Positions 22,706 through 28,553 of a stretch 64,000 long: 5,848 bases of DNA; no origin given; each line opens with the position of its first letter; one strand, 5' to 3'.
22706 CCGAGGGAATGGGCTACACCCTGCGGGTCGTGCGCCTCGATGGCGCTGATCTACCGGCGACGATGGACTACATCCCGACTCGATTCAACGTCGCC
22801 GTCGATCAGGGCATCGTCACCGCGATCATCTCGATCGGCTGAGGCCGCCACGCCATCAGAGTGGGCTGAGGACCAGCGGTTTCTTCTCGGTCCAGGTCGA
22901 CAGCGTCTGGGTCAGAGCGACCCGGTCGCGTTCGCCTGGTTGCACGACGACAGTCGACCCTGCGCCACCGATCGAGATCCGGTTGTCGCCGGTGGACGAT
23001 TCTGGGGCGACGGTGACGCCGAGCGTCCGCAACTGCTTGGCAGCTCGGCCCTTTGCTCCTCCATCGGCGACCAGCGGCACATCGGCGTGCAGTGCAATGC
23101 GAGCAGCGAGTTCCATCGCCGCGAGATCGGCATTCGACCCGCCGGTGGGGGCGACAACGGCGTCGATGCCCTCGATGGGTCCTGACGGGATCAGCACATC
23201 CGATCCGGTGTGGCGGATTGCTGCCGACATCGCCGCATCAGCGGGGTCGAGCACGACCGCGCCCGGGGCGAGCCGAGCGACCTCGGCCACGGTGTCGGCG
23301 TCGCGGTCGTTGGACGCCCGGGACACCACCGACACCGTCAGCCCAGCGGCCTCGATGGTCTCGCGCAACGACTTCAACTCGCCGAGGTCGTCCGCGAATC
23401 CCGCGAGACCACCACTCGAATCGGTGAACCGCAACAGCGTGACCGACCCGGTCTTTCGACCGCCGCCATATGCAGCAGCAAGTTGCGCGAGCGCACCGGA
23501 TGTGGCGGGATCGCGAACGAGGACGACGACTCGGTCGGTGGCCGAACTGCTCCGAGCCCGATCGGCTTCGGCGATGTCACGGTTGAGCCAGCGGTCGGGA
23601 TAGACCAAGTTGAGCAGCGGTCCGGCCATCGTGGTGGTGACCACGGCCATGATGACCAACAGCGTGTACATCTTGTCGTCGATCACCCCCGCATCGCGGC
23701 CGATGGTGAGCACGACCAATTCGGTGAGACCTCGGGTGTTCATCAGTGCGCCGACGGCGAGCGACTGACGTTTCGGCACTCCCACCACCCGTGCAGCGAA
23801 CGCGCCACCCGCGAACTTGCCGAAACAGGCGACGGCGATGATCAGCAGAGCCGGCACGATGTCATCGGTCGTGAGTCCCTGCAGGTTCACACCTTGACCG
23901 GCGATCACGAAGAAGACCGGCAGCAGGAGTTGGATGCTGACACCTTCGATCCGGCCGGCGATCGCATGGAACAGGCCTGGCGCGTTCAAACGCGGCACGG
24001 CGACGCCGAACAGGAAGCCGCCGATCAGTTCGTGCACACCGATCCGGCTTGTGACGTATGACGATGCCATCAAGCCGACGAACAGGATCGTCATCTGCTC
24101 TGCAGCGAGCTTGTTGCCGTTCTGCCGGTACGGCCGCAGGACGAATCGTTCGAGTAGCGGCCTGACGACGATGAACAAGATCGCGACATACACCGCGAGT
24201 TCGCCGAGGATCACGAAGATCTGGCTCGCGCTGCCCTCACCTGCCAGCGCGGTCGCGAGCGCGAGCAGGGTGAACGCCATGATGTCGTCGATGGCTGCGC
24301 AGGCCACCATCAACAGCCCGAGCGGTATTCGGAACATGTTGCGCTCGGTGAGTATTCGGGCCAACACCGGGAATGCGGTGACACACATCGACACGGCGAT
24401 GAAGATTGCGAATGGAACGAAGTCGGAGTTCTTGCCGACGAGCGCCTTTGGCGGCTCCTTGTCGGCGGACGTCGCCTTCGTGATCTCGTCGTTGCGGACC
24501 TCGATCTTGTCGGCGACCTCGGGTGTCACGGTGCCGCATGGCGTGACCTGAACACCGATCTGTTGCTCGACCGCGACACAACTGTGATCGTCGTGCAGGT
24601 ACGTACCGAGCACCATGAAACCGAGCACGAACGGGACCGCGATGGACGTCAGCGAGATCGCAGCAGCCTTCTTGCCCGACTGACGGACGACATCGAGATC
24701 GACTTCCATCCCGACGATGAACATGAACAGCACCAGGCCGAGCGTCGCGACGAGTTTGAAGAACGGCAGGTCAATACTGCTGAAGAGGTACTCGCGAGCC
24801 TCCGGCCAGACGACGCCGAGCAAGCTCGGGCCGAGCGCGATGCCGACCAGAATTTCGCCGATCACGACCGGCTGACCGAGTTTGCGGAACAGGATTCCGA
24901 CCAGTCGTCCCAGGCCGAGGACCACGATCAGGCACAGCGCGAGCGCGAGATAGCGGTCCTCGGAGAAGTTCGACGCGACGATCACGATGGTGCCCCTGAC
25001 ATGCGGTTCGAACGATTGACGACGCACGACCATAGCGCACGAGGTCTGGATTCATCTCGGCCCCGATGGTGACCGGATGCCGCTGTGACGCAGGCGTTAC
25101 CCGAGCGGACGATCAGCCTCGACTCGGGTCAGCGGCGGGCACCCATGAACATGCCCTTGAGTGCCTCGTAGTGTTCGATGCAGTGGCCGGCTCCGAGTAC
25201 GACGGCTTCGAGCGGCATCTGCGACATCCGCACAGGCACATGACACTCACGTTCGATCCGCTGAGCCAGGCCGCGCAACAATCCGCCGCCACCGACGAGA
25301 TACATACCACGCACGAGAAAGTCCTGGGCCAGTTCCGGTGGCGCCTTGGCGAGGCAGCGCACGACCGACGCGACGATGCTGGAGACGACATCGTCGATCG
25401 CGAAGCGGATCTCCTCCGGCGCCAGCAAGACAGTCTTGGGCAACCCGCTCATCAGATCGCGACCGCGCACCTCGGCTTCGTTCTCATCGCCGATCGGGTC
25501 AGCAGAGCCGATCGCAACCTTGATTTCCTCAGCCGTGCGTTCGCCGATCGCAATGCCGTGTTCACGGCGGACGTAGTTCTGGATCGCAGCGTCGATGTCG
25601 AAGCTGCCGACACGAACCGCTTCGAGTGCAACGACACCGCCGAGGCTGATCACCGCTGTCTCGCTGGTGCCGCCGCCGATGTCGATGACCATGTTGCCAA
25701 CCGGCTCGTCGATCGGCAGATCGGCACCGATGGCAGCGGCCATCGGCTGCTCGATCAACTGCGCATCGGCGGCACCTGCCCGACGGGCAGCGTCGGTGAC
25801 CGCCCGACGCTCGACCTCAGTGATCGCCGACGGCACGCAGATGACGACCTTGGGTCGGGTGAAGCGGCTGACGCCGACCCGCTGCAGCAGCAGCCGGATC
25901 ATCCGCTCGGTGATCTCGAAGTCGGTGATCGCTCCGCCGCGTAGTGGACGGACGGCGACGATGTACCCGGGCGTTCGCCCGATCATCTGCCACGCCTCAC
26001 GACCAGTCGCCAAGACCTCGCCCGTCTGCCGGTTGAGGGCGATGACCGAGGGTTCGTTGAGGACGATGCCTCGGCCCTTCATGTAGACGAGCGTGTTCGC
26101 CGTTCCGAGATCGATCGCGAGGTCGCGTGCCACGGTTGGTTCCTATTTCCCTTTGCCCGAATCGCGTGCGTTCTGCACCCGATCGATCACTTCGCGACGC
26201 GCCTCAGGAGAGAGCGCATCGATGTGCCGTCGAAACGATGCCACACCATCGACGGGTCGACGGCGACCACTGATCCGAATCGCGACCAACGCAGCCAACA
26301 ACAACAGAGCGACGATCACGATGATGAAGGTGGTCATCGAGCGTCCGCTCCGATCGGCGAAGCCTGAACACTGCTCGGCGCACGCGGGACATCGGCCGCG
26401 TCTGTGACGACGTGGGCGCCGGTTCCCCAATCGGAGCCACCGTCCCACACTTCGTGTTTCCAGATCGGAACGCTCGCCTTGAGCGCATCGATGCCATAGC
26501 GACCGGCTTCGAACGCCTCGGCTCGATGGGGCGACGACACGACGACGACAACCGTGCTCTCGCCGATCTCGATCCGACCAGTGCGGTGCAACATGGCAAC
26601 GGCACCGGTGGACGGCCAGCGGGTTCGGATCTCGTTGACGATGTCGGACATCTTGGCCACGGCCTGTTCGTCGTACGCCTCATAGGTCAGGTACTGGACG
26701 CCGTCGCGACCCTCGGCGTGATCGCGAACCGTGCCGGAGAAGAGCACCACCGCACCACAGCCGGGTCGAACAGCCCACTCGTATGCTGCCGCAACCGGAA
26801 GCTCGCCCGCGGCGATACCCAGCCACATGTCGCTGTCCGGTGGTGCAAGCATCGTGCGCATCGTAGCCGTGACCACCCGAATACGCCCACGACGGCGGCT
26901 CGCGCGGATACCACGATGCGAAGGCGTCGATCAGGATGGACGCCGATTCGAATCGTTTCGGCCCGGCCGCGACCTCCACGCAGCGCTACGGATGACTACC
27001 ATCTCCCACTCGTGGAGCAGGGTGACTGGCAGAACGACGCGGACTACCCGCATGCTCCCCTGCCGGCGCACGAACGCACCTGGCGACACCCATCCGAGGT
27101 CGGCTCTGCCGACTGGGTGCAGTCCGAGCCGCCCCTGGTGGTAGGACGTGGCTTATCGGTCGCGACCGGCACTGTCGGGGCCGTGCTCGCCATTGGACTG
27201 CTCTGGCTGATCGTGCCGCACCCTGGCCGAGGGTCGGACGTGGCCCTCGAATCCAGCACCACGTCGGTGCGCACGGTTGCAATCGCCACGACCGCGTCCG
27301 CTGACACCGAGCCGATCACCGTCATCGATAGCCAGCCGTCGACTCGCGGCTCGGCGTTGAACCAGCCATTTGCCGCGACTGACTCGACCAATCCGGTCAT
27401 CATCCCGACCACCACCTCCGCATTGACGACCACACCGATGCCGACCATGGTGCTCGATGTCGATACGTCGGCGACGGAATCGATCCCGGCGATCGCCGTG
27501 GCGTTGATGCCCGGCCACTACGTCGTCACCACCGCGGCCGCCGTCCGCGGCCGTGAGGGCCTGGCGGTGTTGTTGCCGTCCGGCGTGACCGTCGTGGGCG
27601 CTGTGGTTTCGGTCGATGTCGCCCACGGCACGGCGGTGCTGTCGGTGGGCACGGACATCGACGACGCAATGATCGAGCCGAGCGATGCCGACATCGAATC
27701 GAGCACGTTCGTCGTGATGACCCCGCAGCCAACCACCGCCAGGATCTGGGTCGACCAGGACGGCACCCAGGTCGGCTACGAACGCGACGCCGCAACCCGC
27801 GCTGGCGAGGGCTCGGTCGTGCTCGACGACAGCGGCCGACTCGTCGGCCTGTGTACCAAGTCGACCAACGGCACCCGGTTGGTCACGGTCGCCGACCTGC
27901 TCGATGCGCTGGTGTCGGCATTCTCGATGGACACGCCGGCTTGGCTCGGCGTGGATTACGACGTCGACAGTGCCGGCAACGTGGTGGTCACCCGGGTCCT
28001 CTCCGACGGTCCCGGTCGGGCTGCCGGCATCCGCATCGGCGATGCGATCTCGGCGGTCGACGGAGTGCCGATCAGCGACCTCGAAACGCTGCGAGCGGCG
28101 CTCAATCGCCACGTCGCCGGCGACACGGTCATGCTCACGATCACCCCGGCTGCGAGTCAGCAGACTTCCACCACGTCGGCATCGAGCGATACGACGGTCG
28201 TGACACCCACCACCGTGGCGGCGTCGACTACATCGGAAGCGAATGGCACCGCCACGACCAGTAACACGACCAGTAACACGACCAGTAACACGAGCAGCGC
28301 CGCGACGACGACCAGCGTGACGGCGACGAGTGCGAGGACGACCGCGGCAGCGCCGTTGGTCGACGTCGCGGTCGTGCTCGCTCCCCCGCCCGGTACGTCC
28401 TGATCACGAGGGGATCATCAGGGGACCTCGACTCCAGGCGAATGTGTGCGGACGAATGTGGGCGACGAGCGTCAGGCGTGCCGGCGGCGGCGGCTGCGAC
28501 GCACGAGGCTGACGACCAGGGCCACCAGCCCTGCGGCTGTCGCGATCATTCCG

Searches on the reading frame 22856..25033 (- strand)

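Call 37: search_protein_families(library=pfam, proteins=[window:22856-25033:-], max_evalue=0.001)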
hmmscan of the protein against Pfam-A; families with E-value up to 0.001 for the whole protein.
window:22856-25033:- (725 aa): 1 family
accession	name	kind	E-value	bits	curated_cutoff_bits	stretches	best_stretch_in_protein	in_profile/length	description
PF00999.27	Na_H_Exchanger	-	4.7e-48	164.4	26.2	2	209-474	106-369/375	Sodium/hydrogen exchanger, transmembrane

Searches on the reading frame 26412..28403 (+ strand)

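Call 37: search_protein_families(library=pfam, proteins=[window:26412-28403:+], max_evalue=0.001)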
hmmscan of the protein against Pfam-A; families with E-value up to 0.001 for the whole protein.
window:26412-28403:+ (663 aa): 3 families
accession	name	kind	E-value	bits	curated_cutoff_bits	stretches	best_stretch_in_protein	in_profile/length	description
PF13180.12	PDZ_2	-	1.6e-11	44.8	27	1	512-578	3-68/80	PDZ domain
PF00595.29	PDZ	-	1.4e-09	38.7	23.2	1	505-577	5-80/81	PDZ domain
PF17820.7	PDZ_6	-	8.4e-08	32.3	27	1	525-574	1-49/54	PDZ domain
